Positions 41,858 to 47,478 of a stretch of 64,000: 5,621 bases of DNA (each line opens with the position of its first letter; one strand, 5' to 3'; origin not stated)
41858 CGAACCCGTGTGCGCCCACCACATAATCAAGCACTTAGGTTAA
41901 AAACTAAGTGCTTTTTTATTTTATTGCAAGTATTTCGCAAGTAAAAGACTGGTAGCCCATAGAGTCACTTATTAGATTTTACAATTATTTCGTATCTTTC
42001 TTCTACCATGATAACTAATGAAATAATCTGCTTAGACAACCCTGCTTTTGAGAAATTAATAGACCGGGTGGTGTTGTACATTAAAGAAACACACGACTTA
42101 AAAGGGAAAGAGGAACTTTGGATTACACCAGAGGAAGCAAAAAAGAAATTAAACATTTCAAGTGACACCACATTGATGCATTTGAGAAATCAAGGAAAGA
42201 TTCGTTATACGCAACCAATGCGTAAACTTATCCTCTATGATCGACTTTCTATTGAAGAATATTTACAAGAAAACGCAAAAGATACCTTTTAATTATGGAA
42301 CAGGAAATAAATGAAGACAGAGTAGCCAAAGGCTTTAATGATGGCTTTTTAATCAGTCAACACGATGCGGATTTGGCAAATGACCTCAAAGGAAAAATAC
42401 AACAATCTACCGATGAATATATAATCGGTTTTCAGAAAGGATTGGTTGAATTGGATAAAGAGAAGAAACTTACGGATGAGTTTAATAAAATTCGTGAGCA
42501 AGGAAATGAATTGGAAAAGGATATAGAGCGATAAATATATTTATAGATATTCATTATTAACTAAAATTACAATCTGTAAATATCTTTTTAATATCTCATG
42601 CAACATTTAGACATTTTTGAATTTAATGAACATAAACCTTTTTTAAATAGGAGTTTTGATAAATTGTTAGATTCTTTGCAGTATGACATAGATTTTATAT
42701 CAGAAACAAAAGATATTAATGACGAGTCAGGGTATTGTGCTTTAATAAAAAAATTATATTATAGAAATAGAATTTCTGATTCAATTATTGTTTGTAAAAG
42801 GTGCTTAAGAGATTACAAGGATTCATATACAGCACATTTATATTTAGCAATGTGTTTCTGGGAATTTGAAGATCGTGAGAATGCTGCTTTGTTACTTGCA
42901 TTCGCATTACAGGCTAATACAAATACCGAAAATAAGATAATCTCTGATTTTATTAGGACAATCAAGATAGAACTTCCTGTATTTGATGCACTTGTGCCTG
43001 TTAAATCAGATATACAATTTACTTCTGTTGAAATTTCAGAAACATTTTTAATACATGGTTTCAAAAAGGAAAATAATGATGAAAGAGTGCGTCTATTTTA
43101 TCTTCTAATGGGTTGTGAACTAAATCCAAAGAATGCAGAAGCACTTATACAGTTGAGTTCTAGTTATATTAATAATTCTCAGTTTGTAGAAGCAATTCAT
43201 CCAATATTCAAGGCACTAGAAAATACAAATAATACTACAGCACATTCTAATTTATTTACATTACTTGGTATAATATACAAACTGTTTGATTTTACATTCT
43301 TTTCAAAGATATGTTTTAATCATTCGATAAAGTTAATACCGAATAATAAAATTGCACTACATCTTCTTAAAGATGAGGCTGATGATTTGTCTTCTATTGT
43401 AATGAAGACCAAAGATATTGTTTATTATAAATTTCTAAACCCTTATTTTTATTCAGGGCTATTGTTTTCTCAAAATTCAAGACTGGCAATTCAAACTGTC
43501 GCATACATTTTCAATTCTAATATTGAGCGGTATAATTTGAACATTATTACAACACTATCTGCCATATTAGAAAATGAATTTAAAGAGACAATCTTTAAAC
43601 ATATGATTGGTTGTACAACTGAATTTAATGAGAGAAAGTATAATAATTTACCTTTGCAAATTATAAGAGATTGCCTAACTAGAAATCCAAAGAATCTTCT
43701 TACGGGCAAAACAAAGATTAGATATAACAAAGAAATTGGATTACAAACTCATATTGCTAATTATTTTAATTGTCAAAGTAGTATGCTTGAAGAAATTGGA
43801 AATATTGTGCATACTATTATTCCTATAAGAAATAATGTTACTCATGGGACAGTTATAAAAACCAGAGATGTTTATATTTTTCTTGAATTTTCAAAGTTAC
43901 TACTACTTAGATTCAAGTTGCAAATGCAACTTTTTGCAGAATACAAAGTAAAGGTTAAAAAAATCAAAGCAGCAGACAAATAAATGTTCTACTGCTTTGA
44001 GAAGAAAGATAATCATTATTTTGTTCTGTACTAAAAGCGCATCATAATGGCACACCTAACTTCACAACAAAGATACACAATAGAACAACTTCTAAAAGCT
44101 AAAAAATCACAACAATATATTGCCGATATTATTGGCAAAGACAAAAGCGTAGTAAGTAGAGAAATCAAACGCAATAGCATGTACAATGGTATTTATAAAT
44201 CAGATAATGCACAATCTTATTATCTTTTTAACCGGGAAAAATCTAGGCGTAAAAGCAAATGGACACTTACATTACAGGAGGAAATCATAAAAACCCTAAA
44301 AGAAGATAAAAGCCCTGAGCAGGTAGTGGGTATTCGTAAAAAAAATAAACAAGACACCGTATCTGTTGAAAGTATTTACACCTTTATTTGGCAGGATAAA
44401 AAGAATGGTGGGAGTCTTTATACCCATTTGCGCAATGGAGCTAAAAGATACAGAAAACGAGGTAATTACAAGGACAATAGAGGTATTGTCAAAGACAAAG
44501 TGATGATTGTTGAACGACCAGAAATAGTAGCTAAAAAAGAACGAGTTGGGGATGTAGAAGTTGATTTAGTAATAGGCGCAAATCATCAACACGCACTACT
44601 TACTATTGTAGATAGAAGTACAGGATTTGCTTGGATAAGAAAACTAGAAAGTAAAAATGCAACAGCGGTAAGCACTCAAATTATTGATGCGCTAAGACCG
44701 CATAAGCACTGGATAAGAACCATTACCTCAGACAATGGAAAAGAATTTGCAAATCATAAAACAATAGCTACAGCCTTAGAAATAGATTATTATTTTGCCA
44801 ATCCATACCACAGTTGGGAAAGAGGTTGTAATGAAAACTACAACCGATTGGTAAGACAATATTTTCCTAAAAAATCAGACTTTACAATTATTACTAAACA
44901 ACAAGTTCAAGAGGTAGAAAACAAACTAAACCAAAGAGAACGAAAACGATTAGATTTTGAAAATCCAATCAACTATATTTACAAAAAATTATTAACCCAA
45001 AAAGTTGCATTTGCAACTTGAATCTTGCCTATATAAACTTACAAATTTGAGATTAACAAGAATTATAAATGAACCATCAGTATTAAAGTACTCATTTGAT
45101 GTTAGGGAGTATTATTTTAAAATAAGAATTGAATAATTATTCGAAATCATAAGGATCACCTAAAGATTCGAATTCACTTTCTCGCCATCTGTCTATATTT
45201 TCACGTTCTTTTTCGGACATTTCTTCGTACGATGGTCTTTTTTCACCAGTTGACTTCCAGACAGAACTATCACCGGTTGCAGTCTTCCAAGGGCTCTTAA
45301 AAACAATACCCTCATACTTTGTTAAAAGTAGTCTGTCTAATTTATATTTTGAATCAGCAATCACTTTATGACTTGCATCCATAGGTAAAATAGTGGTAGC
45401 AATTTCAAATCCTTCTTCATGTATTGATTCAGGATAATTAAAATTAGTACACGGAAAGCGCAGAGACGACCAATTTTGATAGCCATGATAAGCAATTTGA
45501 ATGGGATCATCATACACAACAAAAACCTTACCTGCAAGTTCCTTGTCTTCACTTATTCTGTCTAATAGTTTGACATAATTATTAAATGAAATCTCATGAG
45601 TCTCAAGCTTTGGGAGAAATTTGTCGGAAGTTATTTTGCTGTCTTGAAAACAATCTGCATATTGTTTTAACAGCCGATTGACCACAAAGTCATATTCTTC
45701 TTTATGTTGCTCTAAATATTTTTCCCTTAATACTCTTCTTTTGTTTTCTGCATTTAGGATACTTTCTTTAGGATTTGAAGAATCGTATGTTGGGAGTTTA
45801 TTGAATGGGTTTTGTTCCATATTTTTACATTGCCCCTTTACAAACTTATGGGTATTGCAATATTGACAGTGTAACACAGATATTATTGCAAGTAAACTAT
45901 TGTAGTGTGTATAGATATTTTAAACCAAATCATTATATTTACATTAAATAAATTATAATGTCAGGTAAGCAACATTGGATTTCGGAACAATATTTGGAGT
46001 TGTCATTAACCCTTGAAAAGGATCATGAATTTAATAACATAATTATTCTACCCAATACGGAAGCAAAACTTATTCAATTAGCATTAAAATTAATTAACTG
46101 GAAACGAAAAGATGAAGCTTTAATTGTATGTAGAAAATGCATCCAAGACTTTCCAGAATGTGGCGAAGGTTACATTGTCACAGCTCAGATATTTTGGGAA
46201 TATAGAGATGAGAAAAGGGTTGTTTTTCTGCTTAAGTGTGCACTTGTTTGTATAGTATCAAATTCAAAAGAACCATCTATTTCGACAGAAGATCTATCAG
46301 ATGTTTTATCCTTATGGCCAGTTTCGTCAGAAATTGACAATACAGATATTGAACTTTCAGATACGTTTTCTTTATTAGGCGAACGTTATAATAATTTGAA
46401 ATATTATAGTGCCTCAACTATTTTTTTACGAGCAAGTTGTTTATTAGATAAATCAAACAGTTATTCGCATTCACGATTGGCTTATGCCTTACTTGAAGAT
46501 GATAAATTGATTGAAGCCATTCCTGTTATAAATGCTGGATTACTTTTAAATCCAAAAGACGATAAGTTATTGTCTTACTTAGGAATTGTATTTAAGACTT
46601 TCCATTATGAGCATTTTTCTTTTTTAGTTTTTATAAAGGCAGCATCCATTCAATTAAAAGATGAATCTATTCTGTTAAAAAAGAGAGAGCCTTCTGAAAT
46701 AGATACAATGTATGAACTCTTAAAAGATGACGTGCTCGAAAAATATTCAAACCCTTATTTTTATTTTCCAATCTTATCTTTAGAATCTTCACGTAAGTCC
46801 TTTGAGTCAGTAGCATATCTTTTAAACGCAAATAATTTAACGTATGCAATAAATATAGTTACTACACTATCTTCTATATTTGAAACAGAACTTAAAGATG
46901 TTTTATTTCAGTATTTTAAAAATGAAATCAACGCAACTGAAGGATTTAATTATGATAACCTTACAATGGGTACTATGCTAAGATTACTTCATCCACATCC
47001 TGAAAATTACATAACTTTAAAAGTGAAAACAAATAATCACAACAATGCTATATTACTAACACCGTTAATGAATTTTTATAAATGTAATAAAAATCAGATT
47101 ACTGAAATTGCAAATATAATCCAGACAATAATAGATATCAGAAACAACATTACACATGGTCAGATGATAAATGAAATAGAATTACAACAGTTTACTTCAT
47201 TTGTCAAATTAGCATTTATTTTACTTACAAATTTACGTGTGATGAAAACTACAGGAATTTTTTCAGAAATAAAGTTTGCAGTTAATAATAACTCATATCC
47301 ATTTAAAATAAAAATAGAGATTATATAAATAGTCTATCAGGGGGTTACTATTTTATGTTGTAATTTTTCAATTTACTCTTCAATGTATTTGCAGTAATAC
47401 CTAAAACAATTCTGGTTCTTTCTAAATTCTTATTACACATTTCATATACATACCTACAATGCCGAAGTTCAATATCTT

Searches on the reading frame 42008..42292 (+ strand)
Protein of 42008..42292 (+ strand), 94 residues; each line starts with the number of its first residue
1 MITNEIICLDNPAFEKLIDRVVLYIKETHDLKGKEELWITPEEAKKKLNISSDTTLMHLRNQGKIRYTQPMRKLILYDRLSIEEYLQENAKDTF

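Call 3: search_protein_families(library=pfam, proteins=[window:42008-42292:+], max_evalue=0.1)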
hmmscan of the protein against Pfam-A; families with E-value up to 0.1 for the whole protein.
window:42008-42292:+ (94 aa): 2 families
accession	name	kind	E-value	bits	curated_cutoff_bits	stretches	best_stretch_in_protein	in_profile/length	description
PF12728.13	HTH_17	-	1.6e-07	31.9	27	1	38-89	1-50/51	Helix-turn-helix domain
PF02544.21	Steroid_dh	-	0.069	13.6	22.6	1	48-88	55-93/150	3-oxo-5-alpha-steroid 4-dehydrogenase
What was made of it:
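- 42008..42292 (+): HTH_17 / excisionase-like backbone gene (94 aa). PF12728 E 1.6e-7 (call 3).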

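Call 4: search_protein_families(library=ncbifam, proteins=[window:42008-42292:+], max_evalue=0.1)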
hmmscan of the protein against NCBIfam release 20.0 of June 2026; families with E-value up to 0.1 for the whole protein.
window:42008-42292:+ (94 aa): 2 families
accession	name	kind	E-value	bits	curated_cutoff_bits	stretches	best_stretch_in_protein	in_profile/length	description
TIGR01764.1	excise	domain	0.0016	18.7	28.8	1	38-87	1-48/49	excisionase family DNA-binding protein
NF001538.0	PRK00364.3-4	equivalog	0.015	15.5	142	1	15-53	7-43/92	co-chaperone GroES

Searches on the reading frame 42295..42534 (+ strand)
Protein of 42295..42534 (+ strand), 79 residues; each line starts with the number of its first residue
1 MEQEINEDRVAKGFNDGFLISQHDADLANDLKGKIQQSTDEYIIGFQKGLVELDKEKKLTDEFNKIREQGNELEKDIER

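Call 92: search_protein_families(library=pfam, proteins=[window:42295-42534:+], max_evalue=0.001)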
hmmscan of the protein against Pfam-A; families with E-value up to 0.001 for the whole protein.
window:42295-42534:+ (79 aa): 0 families
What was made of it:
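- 42295..42534 (+): 79-aa backbone gene of unknown function. No Pfam hit (call 92).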

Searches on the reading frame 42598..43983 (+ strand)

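Call 3: search_protein_families(library=pfam, proteins=[window:42598-43983:+], max_evalue=0.1)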
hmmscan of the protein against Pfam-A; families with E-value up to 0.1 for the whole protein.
window:42598-43983:+ (461 aa): 4 families
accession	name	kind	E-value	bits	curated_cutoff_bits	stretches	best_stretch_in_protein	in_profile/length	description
PF18739.6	HEPN_Apea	-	0.0022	18.9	24.4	1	355-420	31-100/136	Apea-like HEPN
PF13431.12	TPR_17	-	0.0087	16.7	24.4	1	171-200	4-33/34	Tetratricopeptide repeat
PF14559.12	TPR_19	-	0.051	14.3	25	0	175-200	20-45/68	Tetratricopeptide repeat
PF14561.12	TPR_20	-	0.087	13.6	25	0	174-214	16-56/90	Tetratricopeptide repeat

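Call 4: search_protein_families(library=ncbifam, proteins=[window:42598-43983:+], max_evalue=0.1)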
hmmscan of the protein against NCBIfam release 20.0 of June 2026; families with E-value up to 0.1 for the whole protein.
window:42598-43983:+ (461 aa): 4 families
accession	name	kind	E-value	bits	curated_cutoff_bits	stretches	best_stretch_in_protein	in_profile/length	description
TIGR02521.1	type_IV_pilW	equivalog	0.0053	16.3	154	0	178-228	29-76/234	type IV pilus biogenesis/stability protein PilW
NF040959.1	MamA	equivalog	0.0062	16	200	0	157-227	84-149/204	magnetosome protein MamA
TIGR02552.1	LcrH_SycD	equivalog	0.052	13.3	104.8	0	69-111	78-120/136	SycD/LcrH family type III secretion system chaperone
TIGR04219.1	OMP_w_GlyGly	subfamily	0.054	12.7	105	1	237-281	61-111/234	TIGR04219 family outer membrane beta-barrel protein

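Call 35: search_protein_families(library=padloc, proteins=[window:42598-43983:+], max_evalue=0.1)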
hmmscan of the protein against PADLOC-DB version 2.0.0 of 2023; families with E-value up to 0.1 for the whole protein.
window:42598-43983:+ (461 aa): 0 families

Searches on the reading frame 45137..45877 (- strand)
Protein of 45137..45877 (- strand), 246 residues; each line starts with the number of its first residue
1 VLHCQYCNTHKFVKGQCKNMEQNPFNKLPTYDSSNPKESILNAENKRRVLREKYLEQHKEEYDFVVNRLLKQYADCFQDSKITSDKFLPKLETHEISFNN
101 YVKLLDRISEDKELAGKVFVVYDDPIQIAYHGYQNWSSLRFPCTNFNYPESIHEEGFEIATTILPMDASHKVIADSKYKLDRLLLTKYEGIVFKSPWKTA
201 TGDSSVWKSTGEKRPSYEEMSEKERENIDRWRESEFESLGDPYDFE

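Call 3: search_protein_families(library=pfam, proteins=[window:45137-45877:-], max_evalue=0.1)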
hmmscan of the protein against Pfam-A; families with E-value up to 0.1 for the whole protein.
window:45137-45877:- (246 aa): 0 families

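Call 4: search_protein_families(library=ncbifam, proteins=[window:45137-45877:-], max_evalue=0.1)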
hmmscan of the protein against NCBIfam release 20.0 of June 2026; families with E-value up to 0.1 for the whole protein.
window:45137-45877:- (246 aa): 1 family
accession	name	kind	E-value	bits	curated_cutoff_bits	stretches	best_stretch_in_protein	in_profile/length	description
NF005517.0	PRK07139.1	equivalog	0.042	12.6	546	1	33-89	327-382/439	amidase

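Call 35: search_protein_families(library=padloc, proteins=[window:45137-45877:-], max_evalue=0.1)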
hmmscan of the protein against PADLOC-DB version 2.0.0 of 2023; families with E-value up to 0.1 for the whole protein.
window:45137-45877:- (246 aa): 0 families

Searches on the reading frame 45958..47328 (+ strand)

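Call 3: search_protein_families(library=pfam, proteins=[window:45958-47328:+], max_evalue=0.1)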
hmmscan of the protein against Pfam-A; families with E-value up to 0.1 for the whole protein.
window:45958-47328:+ (456 aa): 7 families
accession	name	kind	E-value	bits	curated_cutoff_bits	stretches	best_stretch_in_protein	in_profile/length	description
PF18735.6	HEPN_RiboL-PSP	-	0.0013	19.1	28.4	1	300-422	34-181/191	RiboL-PSP-HEPN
PF18737.6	HEPN_MAE_28990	-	0.0018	19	26.8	1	362-427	135-199/211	MAE_28990/MAE_18760-like HEPN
PF25063.1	ARM_TT21_C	-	0.0073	16.6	35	0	146-200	142-196/209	Tetratricopeptide repeat protein 21 C-terminal ARM domain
PF13428.12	TPR_14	-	0.017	16.2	23.5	0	173-209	6-42/44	Tetratricopeptide repeat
PF13431.12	TPR_17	-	0.029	15.1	24.4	0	161-188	6-33/34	Tetratricopeptide repeat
PF13181.12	TPR_8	-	0.036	14.7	25.7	0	41-62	7-28/34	Tetratricopeptide repeat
PF07719.23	TPR_2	-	0.063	13.9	27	0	170-201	3-34/34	Tetratricopeptide repeat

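Call 4: search_protein_families(library=ncbifam, proteins=[window:45958-47328:+], max_evalue=0.1)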
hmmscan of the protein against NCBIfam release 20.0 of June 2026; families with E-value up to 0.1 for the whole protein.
window:45958-47328:+ (456 aa): 0 families

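Call 35: search_protein_families(library=padloc, proteins=[window:45958-47328:+], max_evalue=0.1)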
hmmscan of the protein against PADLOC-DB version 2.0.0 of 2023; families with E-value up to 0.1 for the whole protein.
window:45958-47328:+ (456 aa): 0 families
